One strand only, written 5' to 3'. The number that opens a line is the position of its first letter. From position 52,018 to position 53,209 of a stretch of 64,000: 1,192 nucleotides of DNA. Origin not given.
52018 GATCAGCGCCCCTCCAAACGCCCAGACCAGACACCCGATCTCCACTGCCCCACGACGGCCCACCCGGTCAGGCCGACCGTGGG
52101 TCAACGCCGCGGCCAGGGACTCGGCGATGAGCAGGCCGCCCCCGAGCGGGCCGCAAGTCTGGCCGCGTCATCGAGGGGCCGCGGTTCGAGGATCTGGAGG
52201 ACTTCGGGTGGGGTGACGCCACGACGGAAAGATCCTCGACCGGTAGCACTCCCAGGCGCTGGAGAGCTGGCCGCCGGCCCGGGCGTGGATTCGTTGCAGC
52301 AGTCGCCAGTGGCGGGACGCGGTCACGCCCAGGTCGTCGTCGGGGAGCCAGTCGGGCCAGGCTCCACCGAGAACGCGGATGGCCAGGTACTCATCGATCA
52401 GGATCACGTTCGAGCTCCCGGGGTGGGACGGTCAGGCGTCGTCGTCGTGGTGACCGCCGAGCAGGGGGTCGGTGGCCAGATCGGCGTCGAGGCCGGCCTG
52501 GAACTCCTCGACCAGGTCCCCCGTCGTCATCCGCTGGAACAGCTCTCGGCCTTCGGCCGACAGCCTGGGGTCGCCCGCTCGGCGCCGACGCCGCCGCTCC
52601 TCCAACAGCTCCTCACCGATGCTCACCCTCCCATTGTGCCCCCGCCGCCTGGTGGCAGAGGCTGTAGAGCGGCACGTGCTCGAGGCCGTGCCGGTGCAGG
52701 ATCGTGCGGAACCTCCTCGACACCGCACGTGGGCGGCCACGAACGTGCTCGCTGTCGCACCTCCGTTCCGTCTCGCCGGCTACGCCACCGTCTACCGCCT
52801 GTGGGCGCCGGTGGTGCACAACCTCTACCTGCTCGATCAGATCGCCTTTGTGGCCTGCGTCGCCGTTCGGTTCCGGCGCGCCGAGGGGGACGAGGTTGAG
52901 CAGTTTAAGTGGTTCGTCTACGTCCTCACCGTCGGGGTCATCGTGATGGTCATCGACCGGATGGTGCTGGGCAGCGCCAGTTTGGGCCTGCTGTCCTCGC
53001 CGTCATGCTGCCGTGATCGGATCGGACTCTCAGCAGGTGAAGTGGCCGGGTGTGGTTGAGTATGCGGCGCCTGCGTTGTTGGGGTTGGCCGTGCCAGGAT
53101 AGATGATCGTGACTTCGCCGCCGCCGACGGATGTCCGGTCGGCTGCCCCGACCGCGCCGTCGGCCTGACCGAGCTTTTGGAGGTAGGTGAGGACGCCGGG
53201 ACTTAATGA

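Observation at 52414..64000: ~11.4-kb segment bracketed by ~93% identical direct repeats (paralogous antitoxin-like genes), with gene fragments on both sides of a giant gene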

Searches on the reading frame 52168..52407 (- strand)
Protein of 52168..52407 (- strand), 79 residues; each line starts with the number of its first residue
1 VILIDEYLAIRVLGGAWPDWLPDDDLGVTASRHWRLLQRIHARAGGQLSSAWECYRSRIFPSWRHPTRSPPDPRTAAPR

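Call 7: search_protein_families(library=pfam, proteins=[window:52168-52407:-], max_evalue=0.1)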
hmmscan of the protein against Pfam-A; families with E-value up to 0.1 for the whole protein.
window:52168-52407:- (79 aa): 0 families

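Call 44: find_homologous_proteins(query=window:52168-52407:-, max_evalue=0.001)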
Query window:52168-52407:- (79 aa): 48 proteins with E <= 0.001 among 48 candidates.
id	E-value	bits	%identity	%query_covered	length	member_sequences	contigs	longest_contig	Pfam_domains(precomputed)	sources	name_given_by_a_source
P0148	1.1e-22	98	74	84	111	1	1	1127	-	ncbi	-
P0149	2.4e-22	97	74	84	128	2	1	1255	-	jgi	-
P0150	3.3e-22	96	74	84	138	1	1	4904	-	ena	-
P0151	3.1e-21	93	73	84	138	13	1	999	-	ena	-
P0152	4.0e-18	83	74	63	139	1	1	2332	-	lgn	-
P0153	1.2e-17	82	74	63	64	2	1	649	-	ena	-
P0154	1.5e-17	81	78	63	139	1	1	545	-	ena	-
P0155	3.0e-17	80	76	62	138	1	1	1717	-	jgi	jgi:hypothetical protein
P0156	3.1e-17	80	60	82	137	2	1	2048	-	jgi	jgi:hypothetical protein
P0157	4.1e-17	80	59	89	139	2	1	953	-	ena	-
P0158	5.8e-17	79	59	84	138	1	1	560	-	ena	-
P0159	5.8e-17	79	74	63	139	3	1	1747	-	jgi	-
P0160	6.2e-17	79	61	84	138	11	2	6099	-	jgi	jgi:hypothetical protein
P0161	6.2e-17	79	61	84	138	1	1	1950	-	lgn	-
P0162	1.2e-16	78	61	81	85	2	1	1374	-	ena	-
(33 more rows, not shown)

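Call 47: search_solved_structures(query=A2, max_evalue=10)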
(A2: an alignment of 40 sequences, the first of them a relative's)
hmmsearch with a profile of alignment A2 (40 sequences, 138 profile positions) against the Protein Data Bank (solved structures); distinct sequences matched with E-value up to 10: 0.

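Call 49: predict_structure(alignment_id=A2)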
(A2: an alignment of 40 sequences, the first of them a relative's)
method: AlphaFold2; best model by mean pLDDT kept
length: 138 residues; sequences in the alignment: 40
mean_pLDDT: 95.6   pTM: 0.89
mean pLDDT of the five models: 95.6, 95.2, 95.2, 95.1, 94.5
residues with pLDDT >= 90: 128; 70-90: 9; 50-70: 1; < 50: 0
segments of 3 or more residues with pLDDT < 50: none
pLDDT, mean of each block of 10 residues (from residue 1): 96 91 96 98 93 93 96 98 98 96 97 95 98 92
secondary structure, 60 per line:
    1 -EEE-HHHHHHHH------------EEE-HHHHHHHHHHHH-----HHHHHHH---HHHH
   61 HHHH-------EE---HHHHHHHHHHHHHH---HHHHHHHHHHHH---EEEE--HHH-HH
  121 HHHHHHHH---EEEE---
elements in order: E2-4 H6-13 E26-28 H30-41 H47-53 H57-64 H77-90 H94-105 E109-112 H119-128 E132-135

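Call 53: fold_search(model_id=the predicted structure, library=pdb)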
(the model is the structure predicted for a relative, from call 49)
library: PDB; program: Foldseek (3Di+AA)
matches with E <= 10: 238; with E <= 0.001: 0
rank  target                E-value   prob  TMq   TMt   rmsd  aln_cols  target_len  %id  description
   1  2fe1                  1.4e-03  1.00  0.56  0.58   5.6       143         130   17  Crystal Structure of PAE0151 from Pyrobaculum aerophilum (released 2005-12-27)
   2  3h87_A                2.6e-03  1.00  0.46  0.47   6.2       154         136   15  Rv0301 Rv0300 Toxin Antitoxin Complex from Mycobacterium tuberculosis (released 2009-05-05)
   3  2bsq_B                1.4e-02  0.99  0.56  0.55   5.6       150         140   17  FitAB bound to DNA (released 2006-08-24)
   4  2bsq_A                1.6e-02  0.99  0.53  0.51   6.2       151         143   18  FitAB bound to DNA (released 2006-08-24)
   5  5h4g_A                2.8e-02  0.99  0.56  0.53   5.8       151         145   13  Structure of PIN-domain protein (VapC4 toxin) from Pyrococcus horikoshii determined at 1.77 A resolution (released 2016-11-23)
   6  1v8p_B                3.5e-02  0.98  0.51  0.53   5.1       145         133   14  Crystal structure of PAE2754 from Pyrobaculum aerophilum (released 2004-02-10)
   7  6a7v_C                3.7e-02  0.98  0.53  0.53   5.5       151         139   12  Crystal structure of Mycobacterium tuberculosis VapBC11 toxin-antitoxin complex (released 2018-10-10)
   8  1y82_D                4.7e-02  0.98  0.57  0.57   5.5       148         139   14  Conserved hypothetical protein Pfu-367848-001 from Pyrococcus furiosus (released 2005-01-25)
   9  5h4g_B                5.3e-02  0.99  0.54  0.54   5.7       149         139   12  Structure of PIN-domain protein (VapC4 toxin) from Pyrococcus horikoshii determined at 1.77 A resolution (released 2016-11-23)
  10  2h1c_A                6.7e-02  0.97  0.58  0.58   5.5       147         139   20  Crystal Structure of FitAcB from Neisseria gonorrhoeae (released 2006-09-26)
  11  4chg_A                6.7e-02  0.96  0.53  0.55   5.3       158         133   14  Crystal structure of VapBC15 complex from Mycobacterium tuberculosis (released 2014-11-12)
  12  1y82_B                7.1e-02  0.95  0.53  0.50   5.7       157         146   13  Conserved hypothetical protein Pfu-367848-001 from Pyrococcus furiosus (released 2005-01-25)
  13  7by2_B                7.9e-02  0.97  0.49  0.55   5.2       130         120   14  Toxin-antitoxin complex from Klebsiella pneumoniae (released 2021-04-28)
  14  1ye5_A                7.9e-02  0.96  0.55  0.54   5.9       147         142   13  Crystal structure of hypothetical protein of unknown function from pyrococcus horikoshii OT3 (released 2005-05-17)
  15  1v8p_A                8.4e-02  0.98  0.57  0.59   4.7       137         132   14  Crystal structure of PAE2754 from Pyrobaculum aerophilum (released 2004-02-10)
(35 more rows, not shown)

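Call 76: search_protein_families(library=padloc, proteins=[P0150], max_evalue=0.01)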
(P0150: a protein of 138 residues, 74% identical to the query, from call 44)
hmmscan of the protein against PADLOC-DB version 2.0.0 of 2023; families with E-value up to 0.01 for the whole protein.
P0150 (138 aa): 0 families

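Call 84: find_related_loci(query=A2, collection=viral_contigs, flank=10000)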
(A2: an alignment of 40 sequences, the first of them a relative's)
Query A2 (138 aa) in viral_contigs; peptide patterns used: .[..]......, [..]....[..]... (x = any residue, [..] = any of these).
55 stretches matched a pattern, but none encodes a relative of the query by tblastn (E <= 1e-3).

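Call 85: search_dna_similar(query=P0150, collection=plasmids, mode=protein, max_evalue=0.001, max_rows=10)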
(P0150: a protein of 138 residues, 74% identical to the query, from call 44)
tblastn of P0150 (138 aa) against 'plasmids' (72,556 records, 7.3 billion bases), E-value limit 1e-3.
No match.

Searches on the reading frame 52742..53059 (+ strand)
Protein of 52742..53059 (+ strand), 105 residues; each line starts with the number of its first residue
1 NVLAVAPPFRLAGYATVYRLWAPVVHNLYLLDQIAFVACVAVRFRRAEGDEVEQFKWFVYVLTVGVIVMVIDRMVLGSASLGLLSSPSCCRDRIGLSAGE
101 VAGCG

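Call 7: search_protein_families(library=pfam, proteins=[window:52742-53059:+], max_evalue=0.1)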
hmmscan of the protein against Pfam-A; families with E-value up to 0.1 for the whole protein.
window:52742-53059:+ (105 aa): 0 families

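Call 50: search_protein_representatives(protein=window:52742-53056:+)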
Query: 105 residues. Proteins with E-value up to 0.001 (for the whole library): 28; up to 1e-10: 3; up to 1e-30: 0. The best 28 are listed.
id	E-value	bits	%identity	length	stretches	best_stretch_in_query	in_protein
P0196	1.7e-13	67.2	46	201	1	1-87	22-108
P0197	2.2e-12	63.6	45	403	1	1-88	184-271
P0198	3.3e-11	59.8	42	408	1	3-87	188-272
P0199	3.8e-09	53.2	54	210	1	33-88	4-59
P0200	2.6e-08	50.5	40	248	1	8-87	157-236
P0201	3.2e-07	47.0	32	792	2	6-71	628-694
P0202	1.7e-06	44.7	48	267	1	28-87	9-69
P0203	1.8e-06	44.6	30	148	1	8-100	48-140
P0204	5.8e-06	43.0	34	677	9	20-46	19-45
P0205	1.8e-05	41.4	36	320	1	9-88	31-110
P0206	4.0e-05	40.3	35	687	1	8-88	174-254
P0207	6.5e-05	39.6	38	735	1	4-75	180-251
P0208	6.8e-05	39.5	41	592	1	5-78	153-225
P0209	7.3e-05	39.5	45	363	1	12-78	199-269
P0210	7.5e-05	39.4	34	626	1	8-87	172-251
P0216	3.4e-04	37.3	35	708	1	4-85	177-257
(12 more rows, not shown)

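Call 52: search_protein_families(library=pfam, proteins=[P0196, P0197, P0198, P0199, P0200, P0201, P0206, P0207, P0210, P0216], max_evalue=0.001)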
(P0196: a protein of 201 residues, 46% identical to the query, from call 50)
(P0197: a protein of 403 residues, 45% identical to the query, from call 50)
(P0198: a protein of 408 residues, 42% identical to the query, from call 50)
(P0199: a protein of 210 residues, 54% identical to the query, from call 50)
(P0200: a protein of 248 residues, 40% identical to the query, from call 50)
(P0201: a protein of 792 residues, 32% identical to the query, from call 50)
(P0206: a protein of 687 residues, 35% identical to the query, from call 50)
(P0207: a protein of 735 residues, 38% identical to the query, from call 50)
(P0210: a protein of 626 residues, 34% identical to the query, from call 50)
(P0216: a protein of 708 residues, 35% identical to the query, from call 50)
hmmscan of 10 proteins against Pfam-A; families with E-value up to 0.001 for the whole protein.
P0196 (201 aa): 1 family
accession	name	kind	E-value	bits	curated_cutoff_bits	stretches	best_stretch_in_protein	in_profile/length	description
PF20580.3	DUF6784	-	0.00059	20.4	26.4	1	26-99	22-91/101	Domain of unknown function (DUF6784)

P0197 (403 aa): 0 families

P0198 (408 aa): 0 families

P0199 (210 aa): 0 families

P0200 (248 aa): 0 families

P0201 (792 aa): 0 families

P0206 (687 aa): 4 families
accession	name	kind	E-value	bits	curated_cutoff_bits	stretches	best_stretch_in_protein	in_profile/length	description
PF07730.19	HisKA_3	-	1.2e-08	35.8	24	1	489-556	2-68/68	Histidine kinase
PF02518.31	HATPase_c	-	2.7e-05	25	26.4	1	595-676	7-108/111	Histidine kinase-, DNA gyrase B-, and HSP90-like ATPase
PF13581.12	HATPase_c_2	-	4.4e-05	23.9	27.4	1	597-641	35-83/127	Histidine kinase-like ATPase domain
PF13492.12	GAF_3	-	7.6e-05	23.6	27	0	360-442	3-80/129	GAF domain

P0207 (735 aa): 6 families
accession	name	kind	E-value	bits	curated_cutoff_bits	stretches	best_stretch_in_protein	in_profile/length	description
PF07730.19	HisKA_3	-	3.6e-12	47.1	24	1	497-564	1-68/68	Histidine kinase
PF02518.31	HATPase_c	-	1.5e-11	45.1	26.4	1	614-704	3-110/111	Histidine kinase-, DNA gyrase B-, and HSP90-like ATPase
PF13492.12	GAF_3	-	8.8e-07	29.8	27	1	423-473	77-126/129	GAF domain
PF13185.12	GAF_2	-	1.2e-06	29.2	28.6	1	424-473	86-134/136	GAF domain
PF01590.32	GAF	-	1.7e-06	29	22.4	1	425-473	86-132/133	GAF domain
PF13581.12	HATPase_c_2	-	0.00028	21.4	27.4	1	620-663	35-80/127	Histidine kinase-like ATPase domain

P0210 (626 aa): 1 family
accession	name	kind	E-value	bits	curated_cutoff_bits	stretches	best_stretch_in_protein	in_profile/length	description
PF07730.19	HisKA_3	-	1.5e-06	29.1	24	1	487-527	2-40/68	Histidine kinase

P0216 (708 aa): 3 families
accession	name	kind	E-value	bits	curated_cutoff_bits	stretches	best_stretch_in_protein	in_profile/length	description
PF07730.19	HisKA_3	-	6e-16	59.2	24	1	513-580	1-68/68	Histidine kinase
PF02518.31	HATPase_c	-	3.5e-11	44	26.4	1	619-706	3-110/111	Histidine kinase-, DNA gyrase B-, and HSP90-like ATPase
PF13492.12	GAF_3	-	0.00022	22.1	27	1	440-487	78-124/129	GAF domain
